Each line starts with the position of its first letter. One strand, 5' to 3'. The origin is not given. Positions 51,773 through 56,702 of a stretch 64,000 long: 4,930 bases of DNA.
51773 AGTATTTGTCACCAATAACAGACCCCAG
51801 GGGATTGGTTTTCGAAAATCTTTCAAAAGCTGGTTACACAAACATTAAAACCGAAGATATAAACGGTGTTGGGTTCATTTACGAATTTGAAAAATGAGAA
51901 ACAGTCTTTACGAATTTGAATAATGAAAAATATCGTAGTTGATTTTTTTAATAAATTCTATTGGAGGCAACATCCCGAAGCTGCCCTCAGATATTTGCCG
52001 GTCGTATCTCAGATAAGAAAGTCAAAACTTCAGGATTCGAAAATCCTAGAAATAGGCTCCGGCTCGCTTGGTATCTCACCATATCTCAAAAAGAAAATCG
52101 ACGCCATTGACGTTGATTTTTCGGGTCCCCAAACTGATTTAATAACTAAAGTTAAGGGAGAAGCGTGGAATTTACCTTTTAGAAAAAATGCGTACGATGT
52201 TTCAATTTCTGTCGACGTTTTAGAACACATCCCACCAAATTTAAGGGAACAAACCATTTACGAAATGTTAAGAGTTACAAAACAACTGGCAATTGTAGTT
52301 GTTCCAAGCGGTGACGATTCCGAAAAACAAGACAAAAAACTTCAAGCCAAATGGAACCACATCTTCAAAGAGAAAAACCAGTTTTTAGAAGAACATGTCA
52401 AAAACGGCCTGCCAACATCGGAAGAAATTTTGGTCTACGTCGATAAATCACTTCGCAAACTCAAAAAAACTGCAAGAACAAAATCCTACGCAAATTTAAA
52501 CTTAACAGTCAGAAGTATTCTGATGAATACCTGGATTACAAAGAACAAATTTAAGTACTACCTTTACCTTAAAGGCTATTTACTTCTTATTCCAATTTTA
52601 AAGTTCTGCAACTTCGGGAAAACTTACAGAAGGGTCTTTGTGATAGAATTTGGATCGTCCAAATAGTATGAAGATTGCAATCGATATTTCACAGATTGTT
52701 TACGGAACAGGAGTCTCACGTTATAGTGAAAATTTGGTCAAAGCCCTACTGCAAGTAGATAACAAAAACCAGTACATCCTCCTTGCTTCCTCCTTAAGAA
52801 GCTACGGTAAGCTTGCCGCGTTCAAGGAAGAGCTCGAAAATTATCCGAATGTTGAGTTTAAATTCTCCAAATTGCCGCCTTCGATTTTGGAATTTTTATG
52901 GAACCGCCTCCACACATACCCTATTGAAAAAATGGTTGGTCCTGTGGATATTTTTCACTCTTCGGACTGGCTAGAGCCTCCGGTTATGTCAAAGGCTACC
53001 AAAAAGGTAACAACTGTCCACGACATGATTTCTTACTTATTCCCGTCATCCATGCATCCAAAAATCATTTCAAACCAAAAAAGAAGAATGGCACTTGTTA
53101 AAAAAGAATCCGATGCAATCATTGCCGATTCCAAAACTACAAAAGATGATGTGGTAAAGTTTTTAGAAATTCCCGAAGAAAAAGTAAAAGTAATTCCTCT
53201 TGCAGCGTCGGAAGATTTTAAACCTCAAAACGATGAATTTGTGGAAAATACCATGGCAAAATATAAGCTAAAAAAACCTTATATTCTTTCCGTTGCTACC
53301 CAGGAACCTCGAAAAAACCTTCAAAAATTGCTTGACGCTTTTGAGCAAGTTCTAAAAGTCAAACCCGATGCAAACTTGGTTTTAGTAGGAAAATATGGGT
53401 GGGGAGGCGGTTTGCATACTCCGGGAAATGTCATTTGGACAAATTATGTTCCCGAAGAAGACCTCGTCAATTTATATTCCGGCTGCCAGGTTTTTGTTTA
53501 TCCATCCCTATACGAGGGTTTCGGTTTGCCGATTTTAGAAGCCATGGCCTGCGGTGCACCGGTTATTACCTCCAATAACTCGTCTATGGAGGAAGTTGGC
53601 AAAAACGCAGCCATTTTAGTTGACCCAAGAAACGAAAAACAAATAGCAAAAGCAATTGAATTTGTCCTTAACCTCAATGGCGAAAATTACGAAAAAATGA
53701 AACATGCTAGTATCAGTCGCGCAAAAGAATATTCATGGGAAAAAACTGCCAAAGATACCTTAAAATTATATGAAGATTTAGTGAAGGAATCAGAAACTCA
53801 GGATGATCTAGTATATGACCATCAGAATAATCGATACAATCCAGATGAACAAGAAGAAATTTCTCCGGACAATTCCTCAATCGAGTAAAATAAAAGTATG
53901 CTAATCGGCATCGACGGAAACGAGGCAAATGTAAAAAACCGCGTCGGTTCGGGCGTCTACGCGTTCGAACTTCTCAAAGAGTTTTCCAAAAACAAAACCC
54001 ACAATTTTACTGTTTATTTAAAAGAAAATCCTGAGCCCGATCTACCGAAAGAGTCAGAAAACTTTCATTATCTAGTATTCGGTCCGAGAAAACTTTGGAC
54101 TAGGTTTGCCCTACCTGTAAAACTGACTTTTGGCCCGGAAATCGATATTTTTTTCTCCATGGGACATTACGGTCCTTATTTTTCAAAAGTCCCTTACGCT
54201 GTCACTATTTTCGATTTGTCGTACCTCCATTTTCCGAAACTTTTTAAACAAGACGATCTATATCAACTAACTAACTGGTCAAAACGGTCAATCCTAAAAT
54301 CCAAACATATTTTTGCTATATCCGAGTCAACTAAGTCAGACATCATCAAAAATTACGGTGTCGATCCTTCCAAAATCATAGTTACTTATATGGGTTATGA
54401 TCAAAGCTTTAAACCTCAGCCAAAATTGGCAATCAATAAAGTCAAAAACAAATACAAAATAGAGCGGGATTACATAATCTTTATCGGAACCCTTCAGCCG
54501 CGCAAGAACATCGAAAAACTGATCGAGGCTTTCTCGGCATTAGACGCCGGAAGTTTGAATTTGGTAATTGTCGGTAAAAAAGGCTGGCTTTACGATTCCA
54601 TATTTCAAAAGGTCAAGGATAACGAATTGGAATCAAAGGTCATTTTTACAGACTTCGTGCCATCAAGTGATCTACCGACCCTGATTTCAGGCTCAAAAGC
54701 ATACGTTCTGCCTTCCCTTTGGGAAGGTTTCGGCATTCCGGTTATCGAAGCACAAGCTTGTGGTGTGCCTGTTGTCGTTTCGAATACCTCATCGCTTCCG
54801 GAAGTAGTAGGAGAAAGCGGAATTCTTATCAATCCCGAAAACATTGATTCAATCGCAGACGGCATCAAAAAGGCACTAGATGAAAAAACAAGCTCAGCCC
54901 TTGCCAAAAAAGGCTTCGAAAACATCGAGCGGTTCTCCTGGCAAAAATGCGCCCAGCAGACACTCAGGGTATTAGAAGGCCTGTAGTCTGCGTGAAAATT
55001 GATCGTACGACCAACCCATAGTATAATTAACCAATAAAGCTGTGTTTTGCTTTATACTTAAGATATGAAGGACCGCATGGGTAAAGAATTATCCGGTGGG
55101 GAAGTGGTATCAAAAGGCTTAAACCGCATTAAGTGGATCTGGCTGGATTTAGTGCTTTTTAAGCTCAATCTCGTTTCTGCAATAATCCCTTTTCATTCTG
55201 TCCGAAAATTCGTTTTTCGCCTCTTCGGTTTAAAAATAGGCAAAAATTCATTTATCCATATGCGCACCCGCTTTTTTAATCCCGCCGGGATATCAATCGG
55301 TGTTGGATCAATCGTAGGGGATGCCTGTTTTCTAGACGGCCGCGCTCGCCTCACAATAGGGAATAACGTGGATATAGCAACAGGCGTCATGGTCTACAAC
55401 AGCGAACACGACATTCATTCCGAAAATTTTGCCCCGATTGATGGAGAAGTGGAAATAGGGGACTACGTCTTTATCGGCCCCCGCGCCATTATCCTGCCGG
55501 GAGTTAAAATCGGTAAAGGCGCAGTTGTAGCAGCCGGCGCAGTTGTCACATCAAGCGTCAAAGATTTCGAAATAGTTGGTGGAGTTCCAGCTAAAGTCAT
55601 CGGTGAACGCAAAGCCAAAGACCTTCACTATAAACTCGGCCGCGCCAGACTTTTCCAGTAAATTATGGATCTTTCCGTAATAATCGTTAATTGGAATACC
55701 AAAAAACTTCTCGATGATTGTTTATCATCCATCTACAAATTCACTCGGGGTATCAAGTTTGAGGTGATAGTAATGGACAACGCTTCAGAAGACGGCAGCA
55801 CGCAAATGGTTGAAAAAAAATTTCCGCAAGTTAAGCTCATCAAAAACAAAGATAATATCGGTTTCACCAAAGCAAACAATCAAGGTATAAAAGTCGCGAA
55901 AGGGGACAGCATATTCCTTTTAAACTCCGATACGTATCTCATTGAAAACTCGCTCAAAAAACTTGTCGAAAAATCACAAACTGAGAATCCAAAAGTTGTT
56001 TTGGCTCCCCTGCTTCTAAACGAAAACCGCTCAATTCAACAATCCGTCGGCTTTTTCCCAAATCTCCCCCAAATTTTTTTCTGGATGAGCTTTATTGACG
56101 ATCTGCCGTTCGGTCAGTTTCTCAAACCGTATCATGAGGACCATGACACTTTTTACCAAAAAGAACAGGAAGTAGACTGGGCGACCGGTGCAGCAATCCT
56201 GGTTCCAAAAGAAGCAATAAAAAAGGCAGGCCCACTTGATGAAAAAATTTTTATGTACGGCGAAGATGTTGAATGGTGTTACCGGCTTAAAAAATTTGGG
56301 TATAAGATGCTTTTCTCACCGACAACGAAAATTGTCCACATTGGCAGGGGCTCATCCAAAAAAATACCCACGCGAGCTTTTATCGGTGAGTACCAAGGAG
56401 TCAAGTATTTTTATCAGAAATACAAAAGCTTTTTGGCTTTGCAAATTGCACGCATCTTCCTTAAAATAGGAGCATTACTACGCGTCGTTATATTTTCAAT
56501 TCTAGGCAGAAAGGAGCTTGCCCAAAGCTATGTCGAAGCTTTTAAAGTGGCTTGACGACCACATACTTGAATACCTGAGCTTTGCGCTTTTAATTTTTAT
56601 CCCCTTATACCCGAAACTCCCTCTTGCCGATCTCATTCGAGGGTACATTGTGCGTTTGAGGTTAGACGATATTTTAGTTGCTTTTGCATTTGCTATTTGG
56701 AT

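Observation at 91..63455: About 63 kb of contiguous glycan-assembly genes with an unusually high density of GT-C enzymes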

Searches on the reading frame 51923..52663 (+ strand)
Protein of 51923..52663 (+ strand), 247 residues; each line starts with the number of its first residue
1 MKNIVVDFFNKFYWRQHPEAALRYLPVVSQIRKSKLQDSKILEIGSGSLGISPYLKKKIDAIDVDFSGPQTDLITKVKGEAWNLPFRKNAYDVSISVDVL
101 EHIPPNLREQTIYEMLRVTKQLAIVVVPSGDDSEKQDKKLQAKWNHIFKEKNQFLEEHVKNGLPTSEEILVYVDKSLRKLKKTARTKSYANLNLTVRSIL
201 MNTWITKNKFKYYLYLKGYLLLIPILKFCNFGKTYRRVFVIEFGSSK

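Call 7: search_protein_families(library=pfam, proteins=[window:51923-52663:+], max_evalue=0.01)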
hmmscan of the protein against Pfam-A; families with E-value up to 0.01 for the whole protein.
window:51923-52663:+ (247 aa): 3 families
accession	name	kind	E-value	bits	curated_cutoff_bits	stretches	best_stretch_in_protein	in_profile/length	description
PF08241.18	Methyltransf_11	-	9.2e-07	29.9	21.2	1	42-125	1-93/95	Methyltransferase domain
PF13649.12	Methyltransf_25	-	2.5e-05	25.3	27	1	42-120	2-94/97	Methyltransferase domain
PF13489.12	Methyltransf_23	-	0.0013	19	27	1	14-142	2-131/164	Methyltransferase domain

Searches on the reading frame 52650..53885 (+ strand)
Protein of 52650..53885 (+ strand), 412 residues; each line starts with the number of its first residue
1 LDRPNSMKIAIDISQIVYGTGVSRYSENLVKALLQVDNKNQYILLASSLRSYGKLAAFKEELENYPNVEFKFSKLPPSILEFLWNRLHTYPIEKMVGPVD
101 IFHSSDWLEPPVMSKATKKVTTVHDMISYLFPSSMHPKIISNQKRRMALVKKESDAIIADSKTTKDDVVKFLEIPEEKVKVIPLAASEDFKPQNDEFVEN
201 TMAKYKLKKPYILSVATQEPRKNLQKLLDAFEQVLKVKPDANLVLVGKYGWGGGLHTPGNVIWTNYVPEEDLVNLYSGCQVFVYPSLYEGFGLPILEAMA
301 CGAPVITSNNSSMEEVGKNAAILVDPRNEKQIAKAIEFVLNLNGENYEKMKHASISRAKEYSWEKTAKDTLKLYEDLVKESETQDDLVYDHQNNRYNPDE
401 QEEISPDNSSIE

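Call 7: search_protein_families(library=pfam, proteins=[window:52650-53885:+], max_evalue=0.01)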
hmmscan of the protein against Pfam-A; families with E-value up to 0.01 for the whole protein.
window:52650-53885:+ (412 aa): 6 families
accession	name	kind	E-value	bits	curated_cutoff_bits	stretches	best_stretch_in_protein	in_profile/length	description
PF00534.26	Glycos_transf_1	-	3.7e-35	121.4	26.4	1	207-354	13-169/172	Glycosyl transferases group 1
PF13692.12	Glyco_trans_1_4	-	2.4e-27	96.4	27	1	210-340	2-140/142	Glycosyl transferases group 1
PF13439.12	Glyco_transf_4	-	7.4e-11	42.8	28.5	1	21-183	3-163/170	Glycosyltransferase Family 4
PF13524.12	Glyco_trans_1_2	-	5.7e-10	39.7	25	1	231-371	6-143/144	Glycosyl transferase-like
PF20706.3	GT4-conflict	-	8.6e-09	35.3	26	1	269-368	272-383/385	Family 4 Glycosyltransferase in conflict systems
PF00982.27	Glyco_transf_20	-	0.00024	20.4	32.5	1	265-369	358-469/473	Glycosyltransferase family 20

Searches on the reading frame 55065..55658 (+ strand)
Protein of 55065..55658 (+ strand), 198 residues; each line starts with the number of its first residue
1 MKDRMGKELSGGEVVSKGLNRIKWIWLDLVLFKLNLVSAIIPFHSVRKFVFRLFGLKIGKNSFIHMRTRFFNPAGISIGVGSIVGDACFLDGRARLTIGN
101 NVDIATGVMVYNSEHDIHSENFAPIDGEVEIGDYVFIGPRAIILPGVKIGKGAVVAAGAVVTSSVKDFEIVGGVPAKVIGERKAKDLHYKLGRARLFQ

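Call 8: search_protein_families(library=pfam, proteins=[window:55065-55658:+], max_evalue=0.01)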
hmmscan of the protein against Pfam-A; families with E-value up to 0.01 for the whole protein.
window:55065-55658:+ (198 aa): 3 families
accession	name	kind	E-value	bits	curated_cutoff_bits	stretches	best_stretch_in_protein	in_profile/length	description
PF00132.30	Hexapep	-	8e-15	54.3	27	1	129-162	2-35/36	Bacterial transferase hexapeptide (six repeats)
PF14602.12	Hexapep_2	-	4.6e-10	39.5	27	1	129-162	2-33/34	Hexapeptide repeat of succinyl-transferase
PF25084.1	LbH_EIF2B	-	0.0021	18.5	54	0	77-165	23-97/105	EIF2B subunit epsilon LbH domain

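Call 72: search_protein_families(library=ncbifam, proteins=[window:55065-55658:+], max_evalue=0.001)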
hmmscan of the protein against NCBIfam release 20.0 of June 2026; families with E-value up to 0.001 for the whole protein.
window:55065-55658:+ (198 aa): 38 families (the best 25 are shown)
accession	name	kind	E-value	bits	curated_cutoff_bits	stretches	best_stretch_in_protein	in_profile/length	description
NF007797.0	PRK10502.1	subfamily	6.1e-29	101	192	1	21-184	22-181/183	WcaF family extracellular polysaccharide biosynthesis acetyltransferase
TIGR03532.1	DapD_Ac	equivalog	8.2e-20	71.4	231.75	1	57-184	100-216/231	2,3,4,5-tetrahydropyridine-2,6-dicarboxylate N-acetyltransferase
NF038307.1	EPS_acetyl_HpsU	equivalog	9.5e-20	70.9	305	1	24-178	24-174/178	hormogonium polysaccharide biosynthesis acetyltransferase HpsU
TIGR04008.1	WcaF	equivalog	1e-17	64.6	326.3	1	43-182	39-178/180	colanic acid biosynthesis acetyltransferase WcaF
TIGR03570.1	NeuD_NnaD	subfamily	1e-17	64.4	160.8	1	74-177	98-202/202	NeuD/PglB/VioB family sugar acetyltransferase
NF007499.0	PRK10092.1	equivalog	1.2e-17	64.3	314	1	89-179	87-180/183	maltose O-acetyltransferase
TIGR03308.1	phn_thr-fam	hypoth_equivalog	1.4e-17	64.2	201.65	1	126-190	106-170/204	phosphonate metabolim protein, transferase hexapeptide repeat family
NF007240.0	PRK09677.1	equivalog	2e-17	63.3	243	1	61-183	51-185/192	putative lipopolysaccharide biosynthesis O-acetyl transferase WbbJ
NF000311.1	Vat_ABCDEFH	equivalog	4.9e-17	62.2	300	1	117-188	99-170/201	Vat family streptogramin A O-acetyltransferase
NF058585.1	HptprglPActTf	PfamEq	3.3e-16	59.3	300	1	95-185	77-163/172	heptaprenylglyceryl phosphate O-acetyltransferase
NF033468.1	stregram_VatI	exception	1.4e-15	57.6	415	1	82-186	60-170/208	streptogramin A O-acetyltransferase Vat(I)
NF000101.1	stregram_VatA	exception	6.6e-15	55.3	450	1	114-183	104-173/219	streptogramin A O-acetyltransferase Vat(A)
NF000490.1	chloram_CatB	equivalog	2.5e-14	53.1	350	1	121-184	104-166/210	type B chloramphenicol O-acetyltransferase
NF007076.0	PRK09527.1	equivalog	4.2e-14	52.4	347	1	53-190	54-193/203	galactoside O-acetyltransferase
NF000097.1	stregram_VatC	exception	7.5e-14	52.1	425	1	121-188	111-178/212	streptogramin A O-acetyltransferase Vat(C)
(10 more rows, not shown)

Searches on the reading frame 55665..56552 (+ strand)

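Call 8: search_protein_families(library=pfam, proteins=[window:55665-56552:+], max_evalue=0.01)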
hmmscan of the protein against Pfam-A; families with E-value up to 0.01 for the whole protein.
window:55665-56552:+ (296 aa): 3 families
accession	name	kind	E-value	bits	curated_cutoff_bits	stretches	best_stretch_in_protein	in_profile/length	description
PF00535.33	Glycos_transf_2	-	1.1e-21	78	23.3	1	4-114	1-113/168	Glycosyl transferase family 2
PF13641.12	Glyco_tranf_2_3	-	1.2e-14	55.4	27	1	3-222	3-208/230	Glycosyltransferase like family 2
PF10111.15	Glyco_tranf_2_2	-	5.8e-07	29.7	27.3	1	5-249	2-231/276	Glycosyltransferase like family 2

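Call 20: search_protein_families(library=ncbifam, proteins=[window:55665-56552:+], max_evalue=0.001)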
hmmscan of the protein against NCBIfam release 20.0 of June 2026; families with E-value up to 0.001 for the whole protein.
window:55665-56552:+ (296 aa): 21 families
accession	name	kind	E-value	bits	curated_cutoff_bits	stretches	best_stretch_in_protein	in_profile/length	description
NF041875.1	EPS_EpsD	equivalog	3.4e-18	66.1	370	2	3-120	1-120/325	exopolysaccharide biosynthesis glycosyltransferase EpsD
TIGR01556.1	rhamnosyltran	subfamily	3.4e-17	62.5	200.55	2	165-251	140-228/281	rhamnosyltransferase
TIGR03965.1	mycofact_glyco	equivalog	8.7e-17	61.1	280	2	2-114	75-187/467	mycofactocin biosynthesis glycosyltransferase MftF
NF007482.0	PRK10073.1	equivalog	5.6e-13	48.6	423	1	2-109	7-115/334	glycosyltransferase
TIGR04283.1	glyco_like_mftF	equivalog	1.3e-11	44.5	182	1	3-134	1-127/221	TIGR04283 family arsenosugar biosynthesis glycosyltransferase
NF050050.1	ProtGlycPglI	equivalog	4.6e-11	42.7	500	1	3-127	4-130/306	GalNAc(5)-diNAcBac-PP-undecaprenol beta-1,3-glucosyltransferase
NF038302.1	EPS_HpsE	equivalog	6.7e-11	41.7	300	1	1-102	1-109/307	hormogonium polysaccharide biosynthesis glycosyltransferase HpsE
TIGR03111.1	glyc2_xrt_Gpos1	hypoth_equivalog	8e-11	41.4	363.95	1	3-131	51-183/439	TIGR03111 family XrtG-associated glycosyltransferase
NF038299.1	EPS_HpsN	equivalog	1.3e-10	40.8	425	1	3-266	3-264/317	hormogonium polysaccharide biosynthesis glycosyltransferase HpsN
TIGR03937.1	PgaC_IcaA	equivalog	2e-10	40.2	422.3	1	3-111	47-156/407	poly-beta-1,6-N-acetyl-D-glucosamine synthase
TIGR04009.1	wcaE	equivalog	5.3e-09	35.7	369.2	1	1-108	1-110/248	colanic acid biosynthesis glycosyltransferase WcaE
NF047683.1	TeichurnBiosyTuaG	equivalog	3.3e-08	33.5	400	1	3-105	8-112/252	teichuronic acid biosynthesis protein TuaG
TIGR04195.1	S_glycosyl_SunS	equivalog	3.5e-08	32.7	350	1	7-98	63-150/421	SunS family peptide S-glycosyltransferase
TIGR04242.1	nodulat_NodC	equivalog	1.6e-07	30.7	550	1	4-111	51-163/395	chitooligosaccharide synthase NodC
NF053739.1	GlytfEpsEBac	equivalog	1.6e-07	30.6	450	1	3-106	3-109/265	glycosyltransferase EpsE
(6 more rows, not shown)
